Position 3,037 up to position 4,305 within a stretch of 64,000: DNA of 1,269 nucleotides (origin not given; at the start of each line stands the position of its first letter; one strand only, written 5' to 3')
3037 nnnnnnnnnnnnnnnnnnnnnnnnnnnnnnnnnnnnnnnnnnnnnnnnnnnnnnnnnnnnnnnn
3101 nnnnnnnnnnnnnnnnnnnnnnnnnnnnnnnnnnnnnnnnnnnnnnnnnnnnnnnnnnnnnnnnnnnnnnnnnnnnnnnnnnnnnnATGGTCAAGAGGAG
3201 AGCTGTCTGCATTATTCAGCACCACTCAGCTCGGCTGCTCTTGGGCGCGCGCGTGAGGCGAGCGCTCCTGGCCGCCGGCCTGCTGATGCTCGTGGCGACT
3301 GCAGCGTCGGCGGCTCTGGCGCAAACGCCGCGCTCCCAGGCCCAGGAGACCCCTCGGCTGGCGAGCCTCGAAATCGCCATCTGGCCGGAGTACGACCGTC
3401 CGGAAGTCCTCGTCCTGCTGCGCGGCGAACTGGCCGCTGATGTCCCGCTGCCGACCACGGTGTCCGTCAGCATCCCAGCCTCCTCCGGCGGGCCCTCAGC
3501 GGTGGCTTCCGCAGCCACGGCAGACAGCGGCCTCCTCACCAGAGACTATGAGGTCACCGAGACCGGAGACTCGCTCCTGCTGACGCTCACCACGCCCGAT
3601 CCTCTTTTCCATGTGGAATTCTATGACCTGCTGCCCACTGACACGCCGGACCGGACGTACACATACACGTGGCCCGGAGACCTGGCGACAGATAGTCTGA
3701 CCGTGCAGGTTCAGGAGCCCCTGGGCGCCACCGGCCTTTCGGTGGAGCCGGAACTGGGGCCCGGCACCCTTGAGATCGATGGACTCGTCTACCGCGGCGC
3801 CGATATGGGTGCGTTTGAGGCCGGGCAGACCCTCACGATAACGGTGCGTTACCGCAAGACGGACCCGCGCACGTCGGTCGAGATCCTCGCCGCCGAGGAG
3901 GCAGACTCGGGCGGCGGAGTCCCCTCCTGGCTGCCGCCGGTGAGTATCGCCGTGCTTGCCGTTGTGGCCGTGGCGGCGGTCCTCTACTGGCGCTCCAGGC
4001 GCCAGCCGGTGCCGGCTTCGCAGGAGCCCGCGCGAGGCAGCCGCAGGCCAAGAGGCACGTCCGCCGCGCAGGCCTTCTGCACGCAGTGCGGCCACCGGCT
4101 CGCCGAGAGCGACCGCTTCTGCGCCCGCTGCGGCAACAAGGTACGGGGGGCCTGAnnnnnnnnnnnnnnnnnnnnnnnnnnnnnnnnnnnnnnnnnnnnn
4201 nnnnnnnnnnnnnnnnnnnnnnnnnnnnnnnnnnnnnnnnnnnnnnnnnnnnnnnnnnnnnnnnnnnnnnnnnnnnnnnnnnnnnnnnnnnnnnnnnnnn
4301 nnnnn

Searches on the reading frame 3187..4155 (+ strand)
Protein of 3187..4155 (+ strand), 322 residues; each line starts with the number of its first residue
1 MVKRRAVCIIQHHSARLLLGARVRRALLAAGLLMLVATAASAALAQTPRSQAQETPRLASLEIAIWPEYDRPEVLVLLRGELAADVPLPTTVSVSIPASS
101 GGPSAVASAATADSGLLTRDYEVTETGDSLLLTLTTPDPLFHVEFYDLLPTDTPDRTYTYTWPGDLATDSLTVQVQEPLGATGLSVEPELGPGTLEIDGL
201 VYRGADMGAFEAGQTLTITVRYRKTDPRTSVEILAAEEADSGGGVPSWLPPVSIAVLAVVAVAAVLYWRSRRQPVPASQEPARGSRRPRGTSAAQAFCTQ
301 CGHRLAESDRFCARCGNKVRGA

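Call 28: search_protein_families(library=pfam, proteins=[window:3187-4155:+], max_evalue=0.01)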
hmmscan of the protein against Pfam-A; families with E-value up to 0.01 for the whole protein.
window:3187-4155:+ (322 aa): 3 families
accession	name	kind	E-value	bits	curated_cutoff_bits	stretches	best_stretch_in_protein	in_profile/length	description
PF13240.11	Zn_Ribbon_1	-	2.2e-06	27.7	25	1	297-318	1-22/23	zinc-ribbon domain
PF12773.13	DZR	-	0.00042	20.9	27.3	1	298-320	1-23/45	Double zinc ribbon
PF13248.11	Zn_ribbon_3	-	0.00047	20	27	1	298-318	5-25/26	zinc-ribbon domain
